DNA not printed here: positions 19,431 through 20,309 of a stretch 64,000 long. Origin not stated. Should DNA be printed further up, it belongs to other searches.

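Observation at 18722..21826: Split ComD/ComE-type TPP decarboxylase clustered with an F420-dependent LLM oxidoreductase and a cyclase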

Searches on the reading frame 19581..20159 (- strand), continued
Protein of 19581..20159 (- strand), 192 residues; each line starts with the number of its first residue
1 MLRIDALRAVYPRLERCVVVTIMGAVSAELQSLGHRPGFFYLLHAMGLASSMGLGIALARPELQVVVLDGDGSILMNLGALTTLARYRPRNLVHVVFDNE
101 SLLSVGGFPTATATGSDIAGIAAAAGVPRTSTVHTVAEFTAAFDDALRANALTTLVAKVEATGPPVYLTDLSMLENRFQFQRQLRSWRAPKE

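Call 34: find_related_loci(query=window:19581-20159:-, collection=genome_contigs, flank=10000)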
Query window:19581-20159:- (192 aa) in genome_contigs; peptide patterns used: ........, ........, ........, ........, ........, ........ (x = any residue, [..] = any of these).
600 stretches matched a pattern (row limit reached: there are more); 238 encode a relative of the query (tblastn E <= 1e-3); the best 80 are kept; 80 distinct loci.
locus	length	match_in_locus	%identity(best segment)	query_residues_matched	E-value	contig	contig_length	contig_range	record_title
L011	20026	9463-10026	87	1-188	2e-107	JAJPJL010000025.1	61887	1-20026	MAG: Bacillota bacterium isolate Centralia_MAG_47 k107_12227606, whole genome shotgun sequence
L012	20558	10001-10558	85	1-186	1e-102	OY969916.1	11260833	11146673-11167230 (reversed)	MAG: uncultured Chloroflexia bacterium isolate MFD01916.bin.3.39 genome assembly, chromosome: 1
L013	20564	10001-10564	83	1-188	1e-101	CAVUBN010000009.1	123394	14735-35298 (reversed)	MAG: uncultured Chloroflexia bacterium isolate MFD05684.bin.2.170 genome assembly, contig: contig_34534, whole genome sh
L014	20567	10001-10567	86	1-189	7e-101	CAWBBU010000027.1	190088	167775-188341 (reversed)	MAG: uncultured Firmicutes bacterium isolate MFD00731.bin.2.212 genome assembly, contig: contig_99857, whole genome shot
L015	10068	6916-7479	77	1-188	2e-98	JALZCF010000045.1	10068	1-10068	MAG: Chloroflexota bacterium isolate NAM bin18 SC8792-94_k127_163580, whole genome shotgun sequence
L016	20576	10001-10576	79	1-192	2e-97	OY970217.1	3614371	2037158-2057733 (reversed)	MAG: uncultured Chloroflexia bacterium isolate MFD05684.bin.1.130 genome assembly, chromosome: 1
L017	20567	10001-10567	83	1-189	7e-97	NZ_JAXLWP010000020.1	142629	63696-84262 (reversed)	MAG: Kouleothrix sp. isolate STL-CHL26 C2.196.fa-20, whole genome shotgun sequence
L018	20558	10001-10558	77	1-186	1e-96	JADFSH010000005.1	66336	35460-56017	MAG: Planctomycetota bacterium isolate B90T1L10 B90T1L10_NODE273, whole genome shotgun sequence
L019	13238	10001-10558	87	1-186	2e-96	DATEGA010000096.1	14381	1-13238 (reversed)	MAG TPA_asm: bacterium isolate SMAG_U8773 k141_1268913, whole genome shotgun sequence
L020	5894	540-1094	81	1-185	1e-96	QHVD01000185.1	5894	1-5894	MAG: Gemmatimonadetes bacterium isolate AG12 14_0903_13_40cm_scaffold_17722_curated, whole genome shotgun sequence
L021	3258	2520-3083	76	1-188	2e-96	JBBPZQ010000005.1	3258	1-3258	MAG: Anaerolineae bacterium isolate bin.56 bin.56_S5Ck141_498447_length_3258_cov_27.3773, whole genome shotgun sequence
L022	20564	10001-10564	79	1-188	2e-95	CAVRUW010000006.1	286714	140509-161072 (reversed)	MAG: uncultured Acidobacteriota bacterium isolate MFD02840.bin.1.220 genome assembly, contig: contig_151655, whole genom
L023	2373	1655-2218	81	1-188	8e-98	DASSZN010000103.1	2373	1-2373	MAG TPA_asm: Thermomicrobiaceae bacterium isolate SMAG_U710 k141_685281, whole genome shotgun sequence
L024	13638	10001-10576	76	1-192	2e-94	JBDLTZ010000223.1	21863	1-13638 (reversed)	MAG: Chloroflexota bacterium isolate lewisrun_2019_sw_WHONDRS-S19S_0014_B_bin.66 scaffold_575876, whole genome shotgun s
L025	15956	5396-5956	76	1-187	4e-94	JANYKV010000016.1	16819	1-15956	MAG: Gemmatimonadetes bacterium isolate GL140_5_metabinner_5 GL140_5_k141_3644078, whole genome shotgun sequence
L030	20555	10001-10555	76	1-185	2e-91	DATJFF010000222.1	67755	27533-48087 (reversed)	MAG TPA_asm: Vicinamibacterales bacterium isolate SMAG_U15452 k141_4036561, whole genome shotgun sequence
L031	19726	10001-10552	77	3-186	3e-91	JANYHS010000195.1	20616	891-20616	MAG: Acidobacteria bacterium isolate GL140_1_metabinner_89_sub GL140_1_k141_1914963, whole genome shotgun sequence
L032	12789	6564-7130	74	1-189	2e-91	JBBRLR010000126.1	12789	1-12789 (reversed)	MAG: Thermomicrobiales bacterium isolate La1_maxbin2.054 LA1C_X2.054_k141_3583655L_12789_cov_15.0727, whole genome shotg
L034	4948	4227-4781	81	1-185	2e-90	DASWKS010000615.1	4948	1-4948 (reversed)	MAG TPA_asm: Gemmatimonadales bacterium isolate SMAG_U2928 k141_3631420, whole genome shotgun sequence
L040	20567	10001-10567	69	1-189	1e-89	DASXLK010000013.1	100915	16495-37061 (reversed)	MAG TPA_asm: Candidatus Angelobacter sp. isolate SMAG_U5300 k141_2386761, whole genome shotgun sequence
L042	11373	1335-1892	76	1-186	1e-89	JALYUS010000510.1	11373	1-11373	MAG: Chloroflexota bacterium isolate LAG bin23 SD1463-65_k127_44263, whole genome shotgun sequence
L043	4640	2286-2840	75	1-185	2e-89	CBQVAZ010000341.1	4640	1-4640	MAG TPA_asm: uncultured Gemmatimonadaceae bacterium isolate SRR11839388_concoct_108 genome assembly, contig: ERZ27397410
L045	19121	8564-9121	70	1-186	7e-89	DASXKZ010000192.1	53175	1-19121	MAG TPA_asm: Candidatus Angelobacter sp. isolate SMAG_U5289 k141_2065264, whole genome shotgun sequence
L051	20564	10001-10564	70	1-188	8e-88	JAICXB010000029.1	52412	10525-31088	MAG: Acidobacteriales bacterium isolate LS_FP_2_bin.87 k141_1757986_length_52412_cov_21.1624, whole genome shotgun seque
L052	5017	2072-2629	69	1-186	2e-87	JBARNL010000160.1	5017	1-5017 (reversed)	MAG: Candidatus Angelobacter sp. isolate MFD06411_ilm_asm_bin1 k127_20400, whole genome shotgun sequence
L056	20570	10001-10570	70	1-192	1e-87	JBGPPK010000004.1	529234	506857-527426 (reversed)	MAG: Terriglobia bacterium isolate OBJ2_061818_050_16 k141_2256829_length_529234_cov_37.1010, whole genome shotgun seque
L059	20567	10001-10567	70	1-188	4e-86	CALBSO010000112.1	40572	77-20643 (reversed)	MAG TPA_asm: uncultured Thermomicrobia bacterium isolate SRR5457059_bin.136_CONCOCT_v1.1_MAG genome assembly, contig: ER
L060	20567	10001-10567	68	1-189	4e-86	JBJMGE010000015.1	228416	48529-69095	MAG: Terriglobales bacterium isolate H1_18_all_fractions_metab_conc_57_55_29 k255_5830265, whole genome shotgun sequence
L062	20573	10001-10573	74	1-191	8e-86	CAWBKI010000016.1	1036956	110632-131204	MAG: uncultured Gemmatimonadaceae bacterium isolate MFD05841.bin.2.20 genome assembly, contig: contig_15276, whole genom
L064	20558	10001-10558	77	3-188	6e-86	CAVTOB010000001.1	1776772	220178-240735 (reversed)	MAG: uncultured Gemmatimonadaceae bacterium isolate MFD00822.bin.1.145 genome assembly, contig: contig_25701, whole geno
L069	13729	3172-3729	68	1-186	1e-84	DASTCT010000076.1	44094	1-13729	MAG TPA_asm: Candidatus Angelobacter sp. isolate SMAG_U800 k141_1159808, whole genome shotgun sequence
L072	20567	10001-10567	69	1-188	8e-85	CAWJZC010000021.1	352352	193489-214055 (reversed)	MAG: uncultured Chloroflexia bacterium isolate MFD04580.bin.2.129 genome assembly, contig: contig_7067, whole genome sho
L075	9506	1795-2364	73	1-187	1e-82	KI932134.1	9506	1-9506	MAG: Candidatus Entotheonella sp. TSY1 genomic scaffold TSY1_scaffold00405, whole genome shotgun sequence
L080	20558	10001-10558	77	1-186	1e-80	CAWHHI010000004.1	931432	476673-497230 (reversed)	MAG: uncultured Gemmatimonadaceae bacterium isolate MFD00392.bin.2.235 genome assembly, contig: contig_15735, whole geno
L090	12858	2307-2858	67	1-182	1e-68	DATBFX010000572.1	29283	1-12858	MAG TPA_asm: Thermomicrobiales bacterium isolate SMAG_U3822 k141_6144721, whole genome shotgun sequence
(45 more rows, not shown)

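Call 37: search_protein_families(library=pfam, proteins=[L034:2234-3577:+, L062:5208-6395:+, L043:604-1140:-, L040:14741-15169:-, L045:10237-13320:-, L052:3855-4622:+, L080:6528-6935:-, L034:1227-2033:-, L060:13062-13751:+, L040:7269-8087:+], max_evalue=0.0001)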
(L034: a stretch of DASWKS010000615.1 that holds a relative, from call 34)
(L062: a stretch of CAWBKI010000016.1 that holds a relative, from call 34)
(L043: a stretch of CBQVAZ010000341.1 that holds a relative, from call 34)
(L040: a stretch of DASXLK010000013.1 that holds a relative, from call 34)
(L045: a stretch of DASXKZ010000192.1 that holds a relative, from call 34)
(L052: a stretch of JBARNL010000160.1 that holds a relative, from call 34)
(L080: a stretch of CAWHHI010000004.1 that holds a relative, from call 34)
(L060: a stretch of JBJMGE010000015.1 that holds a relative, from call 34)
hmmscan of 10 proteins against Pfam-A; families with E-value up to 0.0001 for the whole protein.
L034:2234-3577:+ (447 aa): 1 family
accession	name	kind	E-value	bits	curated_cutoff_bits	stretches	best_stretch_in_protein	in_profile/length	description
PF00209.24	SNF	-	3.5e-47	161.7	27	2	7-119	1-112/524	Sodium:neurotransmitter symporter family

L062:5208-6395:+ (395 aa): 1 family
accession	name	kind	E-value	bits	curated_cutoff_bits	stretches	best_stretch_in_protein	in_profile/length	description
PF00266.25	Aminotran_5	-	2.8e-43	148.8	21.5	1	71-363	42-337/371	Aminotransferase class-V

L043:604-1140:- (178 aa): 0 families

L040:14741-15169:- (142 aa): 1 family
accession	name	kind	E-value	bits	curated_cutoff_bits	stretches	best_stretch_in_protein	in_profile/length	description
PF03965.22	Penicillinase_R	-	8.9e-26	90.9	22.6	1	22-135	1-114/115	Penicillinase repressor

L045:10237-13320:- (1027 aa): 1 family
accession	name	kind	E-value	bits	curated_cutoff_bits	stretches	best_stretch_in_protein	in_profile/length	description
PF05569.17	Peptidase_M56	-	2.9e-36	125.6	31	1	162-363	85-295/296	BlaR1 peptidase M56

L052:3855-4622:+ (255 aa): 1 family
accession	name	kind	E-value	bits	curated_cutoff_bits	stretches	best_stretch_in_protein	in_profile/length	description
PF00588.24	SpoU_methylase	-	5.2e-26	91.9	29.7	1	10-160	2-142/142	SpoU rRNA Methylase family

L080:6528-6935:- (135 aa): 0 families

L034:1227-2033:- (268 aa): 0 families

L060:13062-13751:+ (229 aa): 0 families

L040:7269-8087:+ (272 aa): 0 families

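Call 38: search_protein_families(library=pfam, proteins=[L069:9022-9882:-, L017:13054-14610:+, L064:8317-9399:+, L056:8030-8848:-, L018:12805-13785:+, L051:6728-9286:-, L075:404-1252:+, L030:13749-17156:+, L042:2084-3661:+, L072:14970-15965:+], max_evalue=0.0001)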
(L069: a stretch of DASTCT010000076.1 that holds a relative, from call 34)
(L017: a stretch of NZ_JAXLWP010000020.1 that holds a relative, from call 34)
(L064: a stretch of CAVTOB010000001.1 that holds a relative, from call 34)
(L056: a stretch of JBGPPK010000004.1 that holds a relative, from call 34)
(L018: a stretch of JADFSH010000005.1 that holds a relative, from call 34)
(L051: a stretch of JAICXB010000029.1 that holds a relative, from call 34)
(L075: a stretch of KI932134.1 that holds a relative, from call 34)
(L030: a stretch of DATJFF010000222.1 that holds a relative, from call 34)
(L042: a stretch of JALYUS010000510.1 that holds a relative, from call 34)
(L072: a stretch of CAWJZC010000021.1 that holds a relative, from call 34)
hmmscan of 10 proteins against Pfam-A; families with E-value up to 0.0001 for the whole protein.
L069:9022-9882:- (286 aa): 4 families
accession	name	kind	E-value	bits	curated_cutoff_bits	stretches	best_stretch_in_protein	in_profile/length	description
PF00106.31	adh_short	-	7.5e-31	107.6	26.6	1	10-209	1-188/195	short chain dehydrogenase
PF13561.12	adh_short_C2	-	9.3e-23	81.5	27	1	16-244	1-221/236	Enoyl-(Acyl carrier protein) reductase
PF08659.16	KR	-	3.6e-10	40.5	22.6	1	11-99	2-92/180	KR domain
PF01370.27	Epimerase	-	1e-06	28.8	20.9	1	12-189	1-161/240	NAD dependent epimerase/dehydratase family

L017:13054-14610:+ (518 aa): 2 families
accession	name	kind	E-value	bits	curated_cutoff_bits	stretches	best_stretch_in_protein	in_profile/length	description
PF00501.34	AMP-binding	-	2e-79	267.6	29.9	1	32-379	9-383/384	AMP-binding enzyme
PF13193.12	AMP-binding_C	-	1.8e-17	64.4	24.5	1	430-503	1-76/76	AMP-binding enzyme C-terminal domain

L064:8317-9399:+ (360 aa): 0 families

L056:8030-8848:- (272 aa): 2 families
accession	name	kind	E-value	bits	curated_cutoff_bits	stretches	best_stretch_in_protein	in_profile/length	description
PF01648.25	ACPS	-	4.2e-21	75.5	25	1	140-246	2-110/111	4'-phosphopantetheinyl transferase superfamily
PF22624.1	AASDHPPT_N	-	1.9e-12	47.7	27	1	53-135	14-98/100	4'-phosphopantetheinyl transferase, N-terminal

L018:12805-13785:+ (326 aa): 1 family
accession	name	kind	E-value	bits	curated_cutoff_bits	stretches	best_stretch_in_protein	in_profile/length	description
PF04909.20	Amidohydro_2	-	6.5e-42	144.7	26.4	1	4-326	1-289/289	Amidohydrolase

L051:6728-9286:- (852 aa): 2 families
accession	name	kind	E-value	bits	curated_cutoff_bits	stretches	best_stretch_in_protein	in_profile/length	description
PF12704.14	MacB_PCD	-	2.7e-33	116.4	27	2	43-272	1-206/207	MacB-like periplasmic core domain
PF02687.27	FtsX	-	3.6e-27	95.2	25.5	2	325-444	3-120/120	FtsX-like permease C-terminal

L075:404-1252:+ (282 aa): 4 families
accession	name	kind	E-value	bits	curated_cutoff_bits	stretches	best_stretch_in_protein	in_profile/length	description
PF00106.31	adh_short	-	1.5e-45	155.6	26.6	1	7-209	1-184/195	short chain dehydrogenase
PF13561.12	adh_short_C2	-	4.6e-31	108.7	27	1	13-251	1-228/236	Enoyl-(Acyl carrier protein) reductase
PF08659.16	KR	-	9.5e-10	39.1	22.6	1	9-154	3-140/180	KR domain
PF01370.27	Epimerase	-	2e-08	34.4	20.9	1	10-223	2-195/240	NAD dependent epimerase/dehydratase family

L030:13749-17156:+ (1135 aa): 2 families
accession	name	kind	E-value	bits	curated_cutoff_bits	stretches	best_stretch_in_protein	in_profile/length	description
PF15902.12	Sortilin-Vps10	-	1.2e-23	84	33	3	133-251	3-112/446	Sortilin, neurotensin receptor 3,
PF02012.26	BNR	-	1.1e-07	31.2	27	0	358-368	1-11/12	BNR/Asp-box repeat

L042:2084-3661:+ (525 aa): 2 families
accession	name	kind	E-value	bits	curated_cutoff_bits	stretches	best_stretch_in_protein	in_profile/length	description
PF11794.13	HpaB_N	-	1.2e-89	301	35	1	31-294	1-270/270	4-hydroxyphenylacetate 3-hydroxylase N terminal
PF03241.18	HpaB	-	3.1e-57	193.4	25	1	301-501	1-201/202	4-hydroxyphenylacetate 3-hydroxylase C terminal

L072:14970-15965:+ (331 aa): 1 family
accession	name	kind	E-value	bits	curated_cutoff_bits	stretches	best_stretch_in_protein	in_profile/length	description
PF00903.31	Glyoxalase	-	3.2e-23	82.8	20.6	2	153-271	1-121/121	Glyoxalase/Bleomycin resistance protein/Dioxygenase superfamily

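Call 43: search_protein_families(library=ncbifam, proteins=[L062:5208-6395:+, L034:2234-3577:+, L042:2084-3661:+, L072:14970-15965:+, L032:8824-9285:+, L059:14658-15065:+], max_evalue=0.00001)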
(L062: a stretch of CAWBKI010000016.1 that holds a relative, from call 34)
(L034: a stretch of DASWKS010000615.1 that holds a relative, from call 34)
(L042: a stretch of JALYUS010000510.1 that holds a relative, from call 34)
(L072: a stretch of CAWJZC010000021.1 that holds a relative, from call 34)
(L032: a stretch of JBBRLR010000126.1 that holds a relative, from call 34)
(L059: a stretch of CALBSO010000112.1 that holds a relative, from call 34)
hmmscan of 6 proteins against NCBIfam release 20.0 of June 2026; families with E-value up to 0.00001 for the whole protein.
L062:5208-6395:+ (395 aa): 20 families
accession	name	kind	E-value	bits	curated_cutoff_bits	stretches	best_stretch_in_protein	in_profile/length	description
TIGR01979.1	sufS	subfamily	1e-33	116.8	475.1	1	73-349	63-341/403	SufS family cysteine desulfurase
TIGR03402.1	FeS_nifS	equivalog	5.2e-26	91.3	530.75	1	72-253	42-222/379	cysteine desulfurase NifS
TIGR01976.1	am_tr_V_VC1184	hypoth_equivalog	2.2e-22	79.9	352.35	1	21-250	3-242/401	cysteine desulfurase-like protein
TIGR01814.1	kynureninase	equivalog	3.1e-22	79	246.4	1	41-392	34-399/400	kynureninase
NF041166.1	f2_encap_cargo1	exception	2.9e-21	76.2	800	1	76-388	293-620/623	family 2A encapsulin nanocompartment cargo protein cysteine desulfurase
TIGR01977.1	am_tr_V_EF2568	hypoth_equivalog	4.5e-21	75.3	377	1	73-347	45-314/376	cysteine desulfurase family protein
NF006791.0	PRK09295.1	equivalog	2.5e-20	72.9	661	1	72-312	67-309/406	cysteine desulfurase SufS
NF010611.0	PRK14012.1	equivalog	3.5e-18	65.7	548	1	67-253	47-234/406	IscS subfamily cysteine desulfurase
TIGR02006.1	IscS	equivalog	1.9e-16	60.1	643.2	1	66-253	42-230/402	IscS subfamily cysteine desulfurase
NF040779.1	Sec_lyase_SclA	exception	2.1e-16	59.8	525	1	138-337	109-304/378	selenocysteine lyase SclA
NF008126.0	PRK10874.1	equivalog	4e-16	59.1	607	1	73-312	64-304/401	cysteine desulfurase CsdA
TIGR03392.1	FeS_syn_CsdA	equivalog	9.9e-16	57.9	493.6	1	73-312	61-301/398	cysteine desulfurase CsdA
TIGR03403.1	nifS_epsilon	equivalog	3.7e-15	55.6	587.7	1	84-250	54-223/382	NifS family cysteine desulfurase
TIGR04343.1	egtE_PLP_lyase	equivalog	4.1e-15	55.5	400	1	38-389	20-369/370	ergothioneine biosynthesis PLP-dependent enzyme EgtE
NF002806.0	PRK02948.1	subfamily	1.8e-13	50.3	304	1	76-240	47-213/381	IscS subfamily cysteine desulfurase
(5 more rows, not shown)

L034:2234-3577:+ (447 aa): 1 family
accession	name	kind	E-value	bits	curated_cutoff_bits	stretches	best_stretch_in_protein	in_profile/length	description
NF037979.1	Na_transp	subfamily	6e-32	111.1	50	1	20-366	11-347/419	sodium-dependent transporter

L042:2084-3661:+ (525 aa): 2 families
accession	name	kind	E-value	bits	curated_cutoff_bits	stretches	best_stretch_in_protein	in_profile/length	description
TIGR02310.1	HpaB-2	equivalog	1.2e-180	601.6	885.2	1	25-516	8-503/519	4-hydroxyphenylacetate 3-monooxygenase, oxygenase component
TIGR02309.1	HpaB-1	equivalog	6.1e-83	279.5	480.2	1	31-481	3-454/477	4-hydroxyphenylacetate 3-monooxygenase, oxygenase component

L072:14970-15965:+ (331 aa): 5 families
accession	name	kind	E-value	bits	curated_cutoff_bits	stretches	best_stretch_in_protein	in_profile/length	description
TIGR03211.1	catechol_2_3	equivalog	1.1e-104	350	320.2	1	8-312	1-303/303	catechol 2,3-dioxygenase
TIGR02295.1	HpaD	equivalog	1e-60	205.4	321.4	1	10-306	3-292/298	3,4-dihydroxyphenylacetate 2,3-dioxygenase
TIGR03213.1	23dbph12diox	equivalog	4.2e-13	49.4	366.45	1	11-273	3-263/287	biphenyl-2,3-diol 1,2-dioxygenase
NF000496.2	Fos_GSH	equivalog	1.8e-06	28.1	180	0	11-122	4-116/136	fosfomycin resistance glutathione transferase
NF000125.1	498180014_fosA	hypoth_equivalog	2.7e-06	27.6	250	0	22-122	16-118/129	Fos family putative thiol transferase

L032:8824-9285:+ (153 aa): 0 families

L059:14658-15065:+ (135 aa): 0 families
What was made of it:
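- The HpaB context would also fit 4-hydroxyphenylpyruvate → 4-hydroxyphenylacetate (call 43).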

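Call 47: get_annotated_region(hit=H42, flank=5000)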
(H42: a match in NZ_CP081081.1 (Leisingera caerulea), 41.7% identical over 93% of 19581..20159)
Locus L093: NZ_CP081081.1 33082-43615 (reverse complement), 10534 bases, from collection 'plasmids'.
description: Leisingera caerulea strain S141 plasmid unnamed3, complete sequence
organism: Leisingera caerulea (NCBI taxid 506591)
taxonomy: Bacteria; Pseudomonadota; Alphaproteobacteria; Rhodobacterales; Roseobacteraceae; Leisingera; Leisingera caerulea
host: -; source: -; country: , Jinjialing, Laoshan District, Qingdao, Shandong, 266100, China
typing (MOB-suite, as given by PLSDB): non-mobilizable
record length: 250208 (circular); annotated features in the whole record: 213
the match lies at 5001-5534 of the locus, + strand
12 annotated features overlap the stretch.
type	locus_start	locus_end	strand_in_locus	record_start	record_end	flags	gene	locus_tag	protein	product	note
CDS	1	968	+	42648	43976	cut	-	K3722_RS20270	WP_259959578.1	TRAP transporter large permease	GO:0008643 - carbohydrate transport [Evidence IEA]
CDS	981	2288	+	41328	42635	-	hisD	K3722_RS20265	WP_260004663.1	histidinol dehydrogenase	GO:0000105 - histidine biosynthetic process [Evidence IEA]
CDS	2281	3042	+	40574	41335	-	-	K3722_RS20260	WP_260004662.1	SDR family oxidoreductase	-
CDS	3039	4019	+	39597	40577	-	-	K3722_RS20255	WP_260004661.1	alcohol dehydrogenase catalytic domain-containing protein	-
CDS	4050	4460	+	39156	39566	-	-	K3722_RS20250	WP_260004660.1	universal stress protein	-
CDS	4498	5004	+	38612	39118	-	comD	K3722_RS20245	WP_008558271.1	sulfopyruvate decarboxylase subunit alpha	-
CDS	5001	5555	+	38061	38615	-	comE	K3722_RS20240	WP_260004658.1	sulfopyruvate decarboxylase subunit beta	-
CDS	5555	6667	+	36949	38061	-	-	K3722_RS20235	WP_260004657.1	alpha-hydroxy acid oxidase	-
CDS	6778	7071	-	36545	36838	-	-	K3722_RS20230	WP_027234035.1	DUF1330 domain-containing protein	-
CDS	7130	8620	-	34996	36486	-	-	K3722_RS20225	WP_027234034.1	NCS1 family nucleobase:cation symporter-1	-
CDS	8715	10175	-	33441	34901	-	hydA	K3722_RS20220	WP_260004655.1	dihydropyrimidinase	GO:0008152 - metabolic process [Evidence IEA]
CDS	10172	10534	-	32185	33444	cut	-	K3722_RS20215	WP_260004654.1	Zn-dependent hydrolase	-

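Call 48: get_annotated_region(hit=H55, flank=4000)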
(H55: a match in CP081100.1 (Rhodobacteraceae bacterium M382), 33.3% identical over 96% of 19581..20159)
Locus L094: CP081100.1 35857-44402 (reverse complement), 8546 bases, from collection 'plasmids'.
description: Rhodobacteraceae bacterium M382 plasmid unnamed2, complete sequence
organism: Rhodobacteraceae bacterium M382 (NCBI taxid 2867017)
taxonomy: Bacteria; Pseudomonadota; Alphaproteobacteria; Rhodobacterales; Paracoccaceae; ; Rhodobacteraceae bacterium M382
host: -; source: -; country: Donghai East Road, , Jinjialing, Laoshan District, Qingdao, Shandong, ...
typing (MOB-suite, as given by PLSDB): non-mobilizable
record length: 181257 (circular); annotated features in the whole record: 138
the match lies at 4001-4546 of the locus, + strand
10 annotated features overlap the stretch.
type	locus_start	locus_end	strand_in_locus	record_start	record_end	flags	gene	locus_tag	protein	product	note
CDS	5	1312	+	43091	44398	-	hisD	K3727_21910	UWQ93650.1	histidinol dehydrogenase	-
CDS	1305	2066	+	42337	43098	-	-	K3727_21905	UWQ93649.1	SDR family oxidoreductase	-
CDS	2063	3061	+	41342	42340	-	-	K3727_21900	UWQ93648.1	alcohol dehydrogenase catalytic domain-containing protein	-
CDS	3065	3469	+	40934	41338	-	-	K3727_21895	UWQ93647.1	universal stress protein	-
CDS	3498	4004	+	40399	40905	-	-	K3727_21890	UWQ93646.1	sulfopyruvate decarboxylase subunit alpha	-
CDS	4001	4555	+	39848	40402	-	comE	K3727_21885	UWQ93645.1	sulfopyruvate decarboxylase subunit beta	-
CDS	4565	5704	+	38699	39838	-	-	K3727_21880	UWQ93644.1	alpha-hydroxy-acid oxidizing protein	-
CDS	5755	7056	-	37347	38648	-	-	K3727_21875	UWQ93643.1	mechanosensitive ion channel family protein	-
CDS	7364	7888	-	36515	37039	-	-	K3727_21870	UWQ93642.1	hypothetical protein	-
CDS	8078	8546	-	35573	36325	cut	-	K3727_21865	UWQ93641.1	SDR family oxidoreductase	-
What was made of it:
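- On Sulfopyruvate decarboxylase ComDE: Genuine bacterial comDE loci do show this context (calls 47, 48).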
